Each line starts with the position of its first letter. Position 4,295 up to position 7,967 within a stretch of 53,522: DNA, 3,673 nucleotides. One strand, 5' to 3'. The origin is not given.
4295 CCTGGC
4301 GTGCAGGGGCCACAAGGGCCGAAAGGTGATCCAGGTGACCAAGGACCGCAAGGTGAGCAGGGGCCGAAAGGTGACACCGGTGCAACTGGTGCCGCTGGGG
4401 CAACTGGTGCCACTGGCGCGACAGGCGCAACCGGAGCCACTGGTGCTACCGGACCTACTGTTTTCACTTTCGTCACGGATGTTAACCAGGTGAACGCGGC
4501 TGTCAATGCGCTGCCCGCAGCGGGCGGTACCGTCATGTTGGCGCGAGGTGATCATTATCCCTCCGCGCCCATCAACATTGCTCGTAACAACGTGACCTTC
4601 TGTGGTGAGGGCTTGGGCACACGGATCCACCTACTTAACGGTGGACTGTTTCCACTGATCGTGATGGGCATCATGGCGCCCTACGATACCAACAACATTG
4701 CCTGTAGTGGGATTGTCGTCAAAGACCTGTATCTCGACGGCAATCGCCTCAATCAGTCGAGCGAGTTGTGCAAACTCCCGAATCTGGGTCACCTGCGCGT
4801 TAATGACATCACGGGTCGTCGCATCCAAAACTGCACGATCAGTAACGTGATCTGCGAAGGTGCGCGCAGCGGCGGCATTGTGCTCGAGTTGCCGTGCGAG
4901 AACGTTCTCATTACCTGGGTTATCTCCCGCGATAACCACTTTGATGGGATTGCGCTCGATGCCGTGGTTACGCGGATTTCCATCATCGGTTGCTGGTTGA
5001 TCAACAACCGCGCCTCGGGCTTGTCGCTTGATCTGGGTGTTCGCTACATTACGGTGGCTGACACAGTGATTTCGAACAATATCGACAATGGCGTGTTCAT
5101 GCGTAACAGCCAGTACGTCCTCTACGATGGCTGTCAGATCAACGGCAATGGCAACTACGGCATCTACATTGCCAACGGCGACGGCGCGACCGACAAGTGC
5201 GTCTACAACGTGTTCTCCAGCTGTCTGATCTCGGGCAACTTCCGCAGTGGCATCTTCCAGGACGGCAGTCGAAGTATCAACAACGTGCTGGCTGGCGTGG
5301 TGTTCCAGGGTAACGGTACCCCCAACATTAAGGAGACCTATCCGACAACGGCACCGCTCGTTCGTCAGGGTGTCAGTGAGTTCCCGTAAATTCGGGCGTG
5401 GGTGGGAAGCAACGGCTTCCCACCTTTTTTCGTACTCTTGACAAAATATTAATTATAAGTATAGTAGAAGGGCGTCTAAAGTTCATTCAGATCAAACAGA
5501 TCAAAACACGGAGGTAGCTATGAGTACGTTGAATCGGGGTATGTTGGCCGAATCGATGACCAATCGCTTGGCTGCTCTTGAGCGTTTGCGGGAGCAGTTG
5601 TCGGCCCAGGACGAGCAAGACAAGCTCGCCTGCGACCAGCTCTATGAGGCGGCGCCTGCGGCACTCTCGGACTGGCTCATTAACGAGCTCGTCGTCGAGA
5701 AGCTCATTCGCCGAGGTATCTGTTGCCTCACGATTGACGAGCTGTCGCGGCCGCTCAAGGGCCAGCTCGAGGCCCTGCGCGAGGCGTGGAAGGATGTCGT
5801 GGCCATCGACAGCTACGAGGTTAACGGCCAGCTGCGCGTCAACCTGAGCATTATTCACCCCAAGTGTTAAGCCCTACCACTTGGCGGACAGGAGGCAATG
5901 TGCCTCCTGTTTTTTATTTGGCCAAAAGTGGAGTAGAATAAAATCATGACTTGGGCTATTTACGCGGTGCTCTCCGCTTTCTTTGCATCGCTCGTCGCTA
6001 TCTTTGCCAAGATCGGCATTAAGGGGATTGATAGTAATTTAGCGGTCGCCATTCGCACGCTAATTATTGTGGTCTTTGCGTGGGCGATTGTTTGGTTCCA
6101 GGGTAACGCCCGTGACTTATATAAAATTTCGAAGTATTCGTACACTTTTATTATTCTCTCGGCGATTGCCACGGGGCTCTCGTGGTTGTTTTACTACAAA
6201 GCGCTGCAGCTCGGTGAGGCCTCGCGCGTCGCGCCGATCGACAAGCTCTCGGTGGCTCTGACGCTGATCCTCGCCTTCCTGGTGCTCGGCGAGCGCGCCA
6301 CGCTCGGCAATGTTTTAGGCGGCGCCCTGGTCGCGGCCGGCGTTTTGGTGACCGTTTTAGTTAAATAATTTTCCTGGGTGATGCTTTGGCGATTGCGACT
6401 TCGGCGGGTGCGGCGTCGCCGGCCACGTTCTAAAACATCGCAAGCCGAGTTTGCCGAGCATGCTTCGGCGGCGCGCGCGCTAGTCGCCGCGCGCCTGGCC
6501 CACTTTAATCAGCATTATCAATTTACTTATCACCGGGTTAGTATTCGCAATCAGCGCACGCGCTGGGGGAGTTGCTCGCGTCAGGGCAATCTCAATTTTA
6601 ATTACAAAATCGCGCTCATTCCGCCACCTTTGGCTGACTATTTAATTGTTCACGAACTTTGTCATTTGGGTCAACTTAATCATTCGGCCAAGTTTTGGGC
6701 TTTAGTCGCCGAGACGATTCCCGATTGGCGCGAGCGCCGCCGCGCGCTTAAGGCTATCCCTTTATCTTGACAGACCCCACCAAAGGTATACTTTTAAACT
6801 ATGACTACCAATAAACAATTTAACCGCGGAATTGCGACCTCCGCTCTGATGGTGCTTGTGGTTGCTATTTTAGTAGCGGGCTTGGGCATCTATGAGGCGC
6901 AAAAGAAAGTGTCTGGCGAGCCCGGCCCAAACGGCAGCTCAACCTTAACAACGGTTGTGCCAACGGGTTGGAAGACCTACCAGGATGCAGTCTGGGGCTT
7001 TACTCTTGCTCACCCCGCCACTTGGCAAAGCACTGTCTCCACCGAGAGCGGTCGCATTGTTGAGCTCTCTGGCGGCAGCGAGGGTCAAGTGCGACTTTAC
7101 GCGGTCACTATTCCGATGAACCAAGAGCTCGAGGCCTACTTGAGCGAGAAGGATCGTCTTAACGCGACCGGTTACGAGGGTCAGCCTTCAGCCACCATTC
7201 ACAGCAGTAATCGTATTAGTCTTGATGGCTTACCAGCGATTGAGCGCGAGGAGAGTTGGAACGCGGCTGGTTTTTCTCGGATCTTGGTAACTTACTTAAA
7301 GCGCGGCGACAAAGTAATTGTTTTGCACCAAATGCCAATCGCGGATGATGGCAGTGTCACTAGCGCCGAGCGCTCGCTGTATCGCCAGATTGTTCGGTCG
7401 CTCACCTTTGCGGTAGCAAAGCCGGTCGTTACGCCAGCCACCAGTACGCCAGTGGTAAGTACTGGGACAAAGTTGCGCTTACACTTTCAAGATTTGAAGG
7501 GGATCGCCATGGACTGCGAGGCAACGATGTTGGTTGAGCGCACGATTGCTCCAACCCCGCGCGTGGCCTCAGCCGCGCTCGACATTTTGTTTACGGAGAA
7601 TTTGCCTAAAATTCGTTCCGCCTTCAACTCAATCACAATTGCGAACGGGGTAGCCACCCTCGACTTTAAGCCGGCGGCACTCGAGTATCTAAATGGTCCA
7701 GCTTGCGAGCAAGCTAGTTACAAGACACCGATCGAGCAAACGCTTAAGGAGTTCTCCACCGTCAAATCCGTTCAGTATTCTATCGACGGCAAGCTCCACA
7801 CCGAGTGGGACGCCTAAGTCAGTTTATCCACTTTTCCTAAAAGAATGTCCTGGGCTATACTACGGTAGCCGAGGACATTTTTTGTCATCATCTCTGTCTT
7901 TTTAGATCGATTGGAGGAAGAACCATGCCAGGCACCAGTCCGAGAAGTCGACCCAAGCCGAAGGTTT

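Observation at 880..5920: Island of self-contained orphan cassettes around a collagen-stalk/beta-helix surface protein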

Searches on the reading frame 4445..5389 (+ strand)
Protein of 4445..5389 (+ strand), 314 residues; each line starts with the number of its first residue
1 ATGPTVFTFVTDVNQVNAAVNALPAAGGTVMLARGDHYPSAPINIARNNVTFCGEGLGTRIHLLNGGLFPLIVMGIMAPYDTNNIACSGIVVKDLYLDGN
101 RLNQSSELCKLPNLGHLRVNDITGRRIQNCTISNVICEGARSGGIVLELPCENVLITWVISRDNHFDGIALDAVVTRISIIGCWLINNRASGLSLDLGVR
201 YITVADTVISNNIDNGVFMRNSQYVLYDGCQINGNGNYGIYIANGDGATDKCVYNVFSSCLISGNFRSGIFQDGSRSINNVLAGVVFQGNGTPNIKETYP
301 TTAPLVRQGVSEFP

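Call 41: search_solved_structures(query=window:4445-5389:+, max_evalue=1)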
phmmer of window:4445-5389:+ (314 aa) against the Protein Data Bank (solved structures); distinct sequences matched with E-value up to 1: 0.

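Call 42: search_dna_similar(query=window:4445-5389:+, collection=phages, mode=protein, max_evalue=0.001)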
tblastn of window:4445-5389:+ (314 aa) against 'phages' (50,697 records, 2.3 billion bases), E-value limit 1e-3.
No match.

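Call 62: find_homologous_proteins(query=window:4445-5389:+, max_evalue=0.001)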
Query window:4445-5389:+ (314 aa): 17 proteins with E <= 0.001 among 1712 candidates.
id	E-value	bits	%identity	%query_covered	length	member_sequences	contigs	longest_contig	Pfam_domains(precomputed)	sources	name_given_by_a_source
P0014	5.0e-93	330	55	91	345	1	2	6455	PF01391.24,PF13229.13,PF05048.20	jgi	jgi:parallel beta-helix repeat protein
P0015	6.0e-87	310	53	91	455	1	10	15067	PF01391.24,PF13229.13,PF05048.20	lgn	-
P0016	1.4e-63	233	43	95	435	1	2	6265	PF01391.24,PF13229.13,PF22842.4,PF05048.20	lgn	-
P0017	3.1e-56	209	40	100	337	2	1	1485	PF13229.13,PF22842.4,PF05048.20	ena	-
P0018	1.1e-32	131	35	95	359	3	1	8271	PF13229.13,PF05048.20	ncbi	-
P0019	7.5e-25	106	33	91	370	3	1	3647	PF13229.13,PF22842.4,PF05048.20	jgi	jgi:hypothetical protein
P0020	2.1e-24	104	35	73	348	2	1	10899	PF13229.13,PF12708.13,PF05048.20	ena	-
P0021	2.6e-24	104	30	97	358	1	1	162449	PF13229.13,PF12708.13,PF22842.4,PF05048.20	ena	-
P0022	4.6e-24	103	29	96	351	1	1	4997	PF13229.13,PF22842.4,PF05048.20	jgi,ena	-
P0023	1.2e-22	98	31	89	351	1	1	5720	PF13229.13,PF12708.13,PF22842.4,PF05048.20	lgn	-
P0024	2.8e-19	87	33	69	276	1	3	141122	PF13229.13,PF05048.20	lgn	-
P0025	4.0e-15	74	34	62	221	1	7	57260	PF13229.13,PF05048.20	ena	-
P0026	8.2e-15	73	32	55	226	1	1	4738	PF13229.13,PF22842.4,PF05048.20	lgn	-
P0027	3.8e-11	61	34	73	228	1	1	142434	PF13229.13,PF05048.20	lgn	-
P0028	5.6e-11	60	41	44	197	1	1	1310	PF13229.13,PF05048.20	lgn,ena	-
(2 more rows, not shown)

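Call 63: find_encoding_contigs(protein=P0015, flank=10000, max_places=4)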
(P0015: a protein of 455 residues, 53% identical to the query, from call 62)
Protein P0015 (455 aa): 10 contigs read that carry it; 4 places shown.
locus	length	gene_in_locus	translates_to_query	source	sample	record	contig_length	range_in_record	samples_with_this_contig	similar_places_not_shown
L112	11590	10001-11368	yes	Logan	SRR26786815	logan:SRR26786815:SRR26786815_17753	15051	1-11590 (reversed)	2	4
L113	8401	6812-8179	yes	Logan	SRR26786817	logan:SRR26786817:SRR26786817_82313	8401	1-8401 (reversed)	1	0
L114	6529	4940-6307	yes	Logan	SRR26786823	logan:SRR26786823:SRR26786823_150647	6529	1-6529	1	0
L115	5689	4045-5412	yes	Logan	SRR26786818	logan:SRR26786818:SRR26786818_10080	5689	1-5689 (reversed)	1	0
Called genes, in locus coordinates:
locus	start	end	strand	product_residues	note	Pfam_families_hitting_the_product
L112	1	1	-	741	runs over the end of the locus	PF01751:Toprim, PF01131:Topoisom_bac, PF01396:Zn_ribbon_Top1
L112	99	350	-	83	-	-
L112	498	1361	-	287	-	PF02481:DNA_processg_A, PF17782:WHD_DprA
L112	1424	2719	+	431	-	PF02403:Seryl_tRNA_N, PF00587:tRNA-synt_2b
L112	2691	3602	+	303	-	-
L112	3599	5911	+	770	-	PF03734:YkuD, PF00768:Peptidase_S11, PF13354:Beta-lactamase2, PF09587:PGA_cap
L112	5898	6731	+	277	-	PF01520:Amidase_3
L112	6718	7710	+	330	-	PF01207:Dus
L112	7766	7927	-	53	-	-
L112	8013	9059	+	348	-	PF05496:RuvB_N, PF06068:TIP49 (faint), PF13177:DNA_pol3_delta2 (weak), PF00004:AAA, PF13401:AAA_22 (faint), PF13177:DNA_pol3_delta2, PF12169:DNA_pol3_gamma3 (weak)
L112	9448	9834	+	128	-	-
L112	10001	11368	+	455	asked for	PF01391:Collagen, PF05048:NosD (weak), PF13229:Beta_helix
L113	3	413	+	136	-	?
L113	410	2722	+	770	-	PF03734:YkuD, PF00768:Peptidase_S11, PF13354:Beta-lactamase2, PF09587:PGA_cap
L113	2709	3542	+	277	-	PF01520:Amidase_3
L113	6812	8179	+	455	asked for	PF01391:Collagen, PF05048:NosD (weak), PF13229:Beta_helix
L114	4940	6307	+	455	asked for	PF01391:Collagen, PF05048:NosD (weak), PF13229:Beta_helix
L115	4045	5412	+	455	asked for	PF01391:Collagen, PF05048:NosD (weak), PF13229:Beta_helix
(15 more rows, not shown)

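Call 64: find_encoding_contigs(protein=P0014, flank=10000, max_places=3)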
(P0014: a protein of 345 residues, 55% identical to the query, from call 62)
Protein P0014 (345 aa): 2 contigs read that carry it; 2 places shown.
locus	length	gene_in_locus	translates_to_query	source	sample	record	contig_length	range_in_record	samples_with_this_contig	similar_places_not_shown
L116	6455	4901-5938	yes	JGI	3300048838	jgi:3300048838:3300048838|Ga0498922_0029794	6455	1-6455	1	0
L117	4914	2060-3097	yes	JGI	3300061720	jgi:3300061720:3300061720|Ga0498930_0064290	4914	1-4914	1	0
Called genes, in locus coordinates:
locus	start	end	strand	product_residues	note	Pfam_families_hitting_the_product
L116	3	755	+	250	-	?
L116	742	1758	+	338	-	PF01207:Dus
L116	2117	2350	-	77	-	-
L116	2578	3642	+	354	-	PF06068:TIP49 (faint), PF05496:RuvB_N, PF13177:DNA_pol3_delta2 (weak), PF13401:AAA_22 (faint), PF00004:AAA, PF13177:DNA_pol3_delta2, PF12169:DNA_pol3_gamma3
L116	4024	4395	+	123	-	-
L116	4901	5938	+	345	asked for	PF01391:Collagen (weak), PF05048:NosD, PF13229:Beta_helix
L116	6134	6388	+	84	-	PF01541:GIY-YIG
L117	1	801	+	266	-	?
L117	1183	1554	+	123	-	-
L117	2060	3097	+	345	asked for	PF01391:Collagen (weak), PF05048:NosD, PF13229:Beta_helix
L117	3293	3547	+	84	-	PF01541:GIY-YIG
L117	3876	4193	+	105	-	-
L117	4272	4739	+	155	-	-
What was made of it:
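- Its closest homologs lie in a Dus-DnaX chromosomal context (calls 63, 64).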

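Call 78: predict_structure(alignment_id=A3)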
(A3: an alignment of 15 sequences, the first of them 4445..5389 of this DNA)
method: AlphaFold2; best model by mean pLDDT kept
length: 314 residues; sequences in the alignment: 15
mean_pLDDT: 95.0   pTM: 0.93
mean pLDDT of the five models: 95.0, 94.5, 94.3, 93.8, 93.4
residues with pLDDT >= 90: 280; 70-90: 26; 50-70: 6; < 50: 2
segments of 3 or more residues with pLDDT < 50: none
pLDDT, mean of each block of 10 residues (from residue 1): 76 98 96 98 96 98 96 88 82 99 93 86 97 99 95 98 98 94 99 95 99 98 98 98 93 98 98 97 98 95 96 90
secondary structure, 60 per line:
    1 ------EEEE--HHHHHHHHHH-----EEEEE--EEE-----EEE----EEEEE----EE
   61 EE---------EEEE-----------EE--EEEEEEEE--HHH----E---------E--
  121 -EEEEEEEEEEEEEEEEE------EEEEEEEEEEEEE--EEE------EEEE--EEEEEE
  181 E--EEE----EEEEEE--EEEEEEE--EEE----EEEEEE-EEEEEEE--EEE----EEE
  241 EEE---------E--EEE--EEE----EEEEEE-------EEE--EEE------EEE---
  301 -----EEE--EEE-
elements in order: E7-10 H13-22 E28-32 E35-37 E43-45 E50-54 E59-62 E72-75 E91-98 E122-138 E145-157 E160-162 E169-172 E175-181 E184-186 E191-196 E199-205 E208-210 E215-220 E222-228 E231-233 E238-243 E256-258 E261-263 E268-273 E281-283 E286-288 E295-297 E306-308 E311-313
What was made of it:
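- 3944..5389 (+): Predicted exported protein: hydrophobic N-terminus ending in GQGC, then 45 uninterrupted G-X-Y triplets (nt 4055-4459), then a right-handed beta-helix domain. Absent from B. AlphaFold pLDDT is 95 (call 78).
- On Right-handed parallel beta-helix (pectin-lyase fold) carbohydrate-active domain: Model pLDDT 95 (call 78).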

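Call 83: find_related_loci(query=window:4445-5389:+, collection=viral_contigs, flank=5000)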
Query window:4445-5389:+ (314 aa) in viral_contigs; peptide patterns used: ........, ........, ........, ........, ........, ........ (x = any residue, [..] = any of these).
5 stretches matched a pattern, but none encodes a relative of the query by tblastn (E <= 1e-3).
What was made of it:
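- The beta-helix domain has no hit in 50,697 phage genomes or in IMG/VR (calls 42, 83).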

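Call 84: fold_search(model_id=the predicted structure, library=pdb)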
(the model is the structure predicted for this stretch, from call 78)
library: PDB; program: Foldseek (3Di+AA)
matches with E <= 10: 545; with E <= 0.001: 207
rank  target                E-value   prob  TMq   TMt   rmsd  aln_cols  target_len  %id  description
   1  5lw3                  9.4e-12  1.00  0.60  0.51   8.3       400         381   17  Azotobacter vinelandii Mannuronan C-5 epimerase AlgE6 A-module (released 2017-10-25)
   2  2pyg_B                1.4e-11  1.00  0.56  0.48   7.1       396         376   18  Azotobacter vinelandii Mannuronan C-5 epimerase AlgE4 A-module (released 2008-05-27)
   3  2pyg_A                3.5e-11  1.00  0.70  0.60   6.2       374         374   17  Azotobacter vinelandii Mannuronan C-5 epimerase AlgE4 A-module (released 2008-05-27)
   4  2pyh_B                2.1e-10  1.00  0.55  0.48   8.2       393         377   17  Azotobacter vinelandii Mannuronan C-5 epimerase AlgE4 A-module complexed with mannuronan trisaccharide (released 2008-05-27)
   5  2pyh_A                2.5e-10  1.00  0.57  0.49   7.7       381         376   19  Azotobacter vinelandii Mannuronan C-5 epimerase AlgE4 A-module complexed with mannuronan trisaccharide (released 2008-05-27)
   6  8ja4                  9.7e-10  1.00  0.77  0.51   3.9       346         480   18  Structure of the alginate epimerase/lyase (released 2024-05-08)
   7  8jaz_A                2.5e-09  1.00  0.65  0.44   6.9       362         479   17  Structure of the alginate epimerase/lyase complexed with di-mannuronic acid (released 2024-05-08)
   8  3gq8                  1.0e-08  1.00  0.64  0.35   7.3       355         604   14  Crystal Structure of the Bacteriophage phi29 gene product 12 N-terminal fragment in complex with 2-(N-cyclohexylamino)et (released 2009-05-26)
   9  7chu_A                4.7e-08  1.00  0.55  0.35   8.6       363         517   15  Geobacillus virus E2 - ORF18 (released 2021-04-14)
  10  6w4q_B                7.6e-08  1.00  0.47  0.22  11.1       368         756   15  Crystal structure of full-length tailspike protein 2 (TSP2, ORF211) ) from Escherichia coli O157:H7 bacteriophage CAB1 (released 2021-01-20)
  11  9j4l_A                8.0e-08  1.00  0.51  0.41   9.4       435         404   11  Crystal structure of GH9l Inulin fructotransferases (IFTase) (released 2024-09-04)
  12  6k0q_A                1.1e-07  1.00  0.59  0.36   7.8       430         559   11  Catalytic domain of GH87 alpha-1,3-glucanase D1068A in complex with nigerose (released 2019-12-25)
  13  6w4q_A                1.2e-07  1.00  0.50  0.23  10.4       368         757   15  Crystal structure of full-length tailspike protein 2 (TSP2, ORF211) ) from Escherichia coli O157:H7 bacteriophage CAB1 (released 2021-01-20)
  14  9ozl_D                2.1e-07  1.00  0.67  0.60   5.9       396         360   10  Crystal structure of the polysaccharide lyase RbmB from Vibrio cholerae (released 2026-03-11)
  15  9ozl_C                2.2e-07  1.00  0.58  0.51   7.2       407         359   11  Crystal structure of the polysaccharide lyase RbmB from Vibrio cholerae (released 2026-03-11)
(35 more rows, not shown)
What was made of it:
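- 3944..5389 (+): Foldseek best matches are AlgE6/AlgE4 at E 1e-11 (call 84).
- On Right-handed parallel beta-helix (pectin-lyase fold) carbohydrate-active domain: 207 PDB matches at E<=0.001, led by AlgE6/AlgE4 (call 84).
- Phage tailspikes are among the fold matches (call 84).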

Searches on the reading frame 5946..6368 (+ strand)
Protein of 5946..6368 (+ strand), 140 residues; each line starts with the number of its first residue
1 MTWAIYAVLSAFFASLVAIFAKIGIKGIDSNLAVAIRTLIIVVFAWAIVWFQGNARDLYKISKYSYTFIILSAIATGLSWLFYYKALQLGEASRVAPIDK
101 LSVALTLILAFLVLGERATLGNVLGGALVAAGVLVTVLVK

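Call 5: search_protein_families(library=pfam, max_evalue=0.1, proteins=[window:5946-6368:+])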
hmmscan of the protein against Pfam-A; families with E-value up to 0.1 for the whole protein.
window:5946-6368:+ (140 aa): 2 families
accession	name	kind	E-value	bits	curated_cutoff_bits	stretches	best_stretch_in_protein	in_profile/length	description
PF00892.27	EamA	-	2.7e-22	80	28.2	1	2-137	2-134/135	EamA-like transporter family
PF08627.16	CRT-like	-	0.089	12.2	26.9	1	37-137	37-139/335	CRT-like, chloroquine-resistance transporter-like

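Call 52: find_related_loci(query=window:5946-6368:+, collection=metagenome_contigs, flank=10000)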
Query window:5946-6368:+ (140 aa) in metagenome_contigs; peptide patterns used: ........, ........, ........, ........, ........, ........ (x = any residue, [..] = any of these).
600 stretches matched a pattern (row limit reached: there are more); 535 encode a relative of the query (tblastn E <= 1e-3); the best 80 are kept; 80 distinct loci.
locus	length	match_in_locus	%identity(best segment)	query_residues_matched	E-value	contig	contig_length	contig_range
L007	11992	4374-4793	86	1-140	1e-71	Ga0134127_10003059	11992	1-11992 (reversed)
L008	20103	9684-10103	81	1-140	1e-71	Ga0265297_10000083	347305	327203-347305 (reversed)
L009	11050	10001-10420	83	1-140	4e-71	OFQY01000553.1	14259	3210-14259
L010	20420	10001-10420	81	1-140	9e-71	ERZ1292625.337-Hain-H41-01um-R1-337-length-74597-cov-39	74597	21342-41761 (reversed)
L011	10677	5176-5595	80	1-140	6e-70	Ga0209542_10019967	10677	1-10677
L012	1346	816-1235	78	1-140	4e-73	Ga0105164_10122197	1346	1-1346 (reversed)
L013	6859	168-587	78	1-140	3e-68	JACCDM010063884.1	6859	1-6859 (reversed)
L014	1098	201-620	77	1-140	1e-69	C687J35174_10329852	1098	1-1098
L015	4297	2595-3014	75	1-140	3e-65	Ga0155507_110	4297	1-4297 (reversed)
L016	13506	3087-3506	74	1-140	1e-64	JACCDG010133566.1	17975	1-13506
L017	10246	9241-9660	74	1-140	1e-64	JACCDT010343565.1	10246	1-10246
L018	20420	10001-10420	74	1-140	3e-64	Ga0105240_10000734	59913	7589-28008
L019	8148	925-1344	73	1-140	3e-64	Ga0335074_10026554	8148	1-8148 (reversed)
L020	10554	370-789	76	1-140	6e-64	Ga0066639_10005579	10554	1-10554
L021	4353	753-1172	74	1-140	3e-63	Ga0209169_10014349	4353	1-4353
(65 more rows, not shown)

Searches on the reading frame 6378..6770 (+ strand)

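Call 11: search_protein_families(library=phrogs, max_evalue=0.1, proteins=[window:6378-6770:+])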
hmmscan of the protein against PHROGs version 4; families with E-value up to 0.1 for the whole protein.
window:6378-6770:+ (130 aa): 1 family
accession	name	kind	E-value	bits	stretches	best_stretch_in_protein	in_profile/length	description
phrog_35874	-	unknown function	5.5e-05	24.1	1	59-117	89-147/171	-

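Call 13: search_protein_families(library=pfam, max_evalue=0.001, proteins=[window:6378-6770:+])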
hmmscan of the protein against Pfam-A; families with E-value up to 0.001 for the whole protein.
window:6378-6770:+ (130 aa): 1 family
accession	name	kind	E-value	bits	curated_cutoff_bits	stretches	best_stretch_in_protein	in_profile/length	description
PF01863.23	YgjP-like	-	2.3e-36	126.2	26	1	29-125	109-205/207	YgjP-like, metallopeptidase domain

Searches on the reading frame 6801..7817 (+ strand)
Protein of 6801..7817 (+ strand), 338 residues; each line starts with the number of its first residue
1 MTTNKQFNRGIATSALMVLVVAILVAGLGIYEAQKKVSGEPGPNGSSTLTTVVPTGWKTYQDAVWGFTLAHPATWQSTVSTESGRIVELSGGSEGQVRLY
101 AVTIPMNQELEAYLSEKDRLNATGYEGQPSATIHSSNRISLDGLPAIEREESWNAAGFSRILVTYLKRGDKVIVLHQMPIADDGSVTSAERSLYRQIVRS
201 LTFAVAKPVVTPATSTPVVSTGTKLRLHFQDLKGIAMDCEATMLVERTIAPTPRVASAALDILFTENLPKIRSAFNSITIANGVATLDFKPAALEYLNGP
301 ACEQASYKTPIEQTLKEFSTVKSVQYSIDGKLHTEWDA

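Call 13: search_protein_families(library=pfam, max_evalue=0.001, proteins=[window:6801-7817:+])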
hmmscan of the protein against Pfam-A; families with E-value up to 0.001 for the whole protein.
window:6801-7817:+ (338 aa): 1 family
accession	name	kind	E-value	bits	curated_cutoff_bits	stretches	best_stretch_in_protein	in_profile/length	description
PF10646.14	Germane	-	7e-06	27.1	23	1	274-331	57-114/117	Sporulation and spore germination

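Call 23: find_related_loci(query=window:6801-7817:+, collection=genome_contigs, flank=10000)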
Query window:6801-7817:+ (338 aa) in genome_contigs; peptide patterns used: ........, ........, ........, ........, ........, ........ (x = any residue, [..] = any of these).
33 stretches matched a pattern, but none encodes a relative of the query by tblastn (E <= 1e-3).

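Call 37: find_related_loci(query=window:6801-7817:+, collection=metagenome_contigs, flank=10000)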
Query window:6801-7817:+ (338 aa) in metagenome_contigs; peptide patterns used: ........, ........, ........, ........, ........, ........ (x = any residue, [..] = any of these).
77 stretches matched a pattern, but none encodes a relative of the query by tblastn (E <= 1e-3).
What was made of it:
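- Tried and rejected: Scans for relatives with the neighbouring gene o6801 found nothing in GTDB genomes or JGI metagenomes (calls 23, 37).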
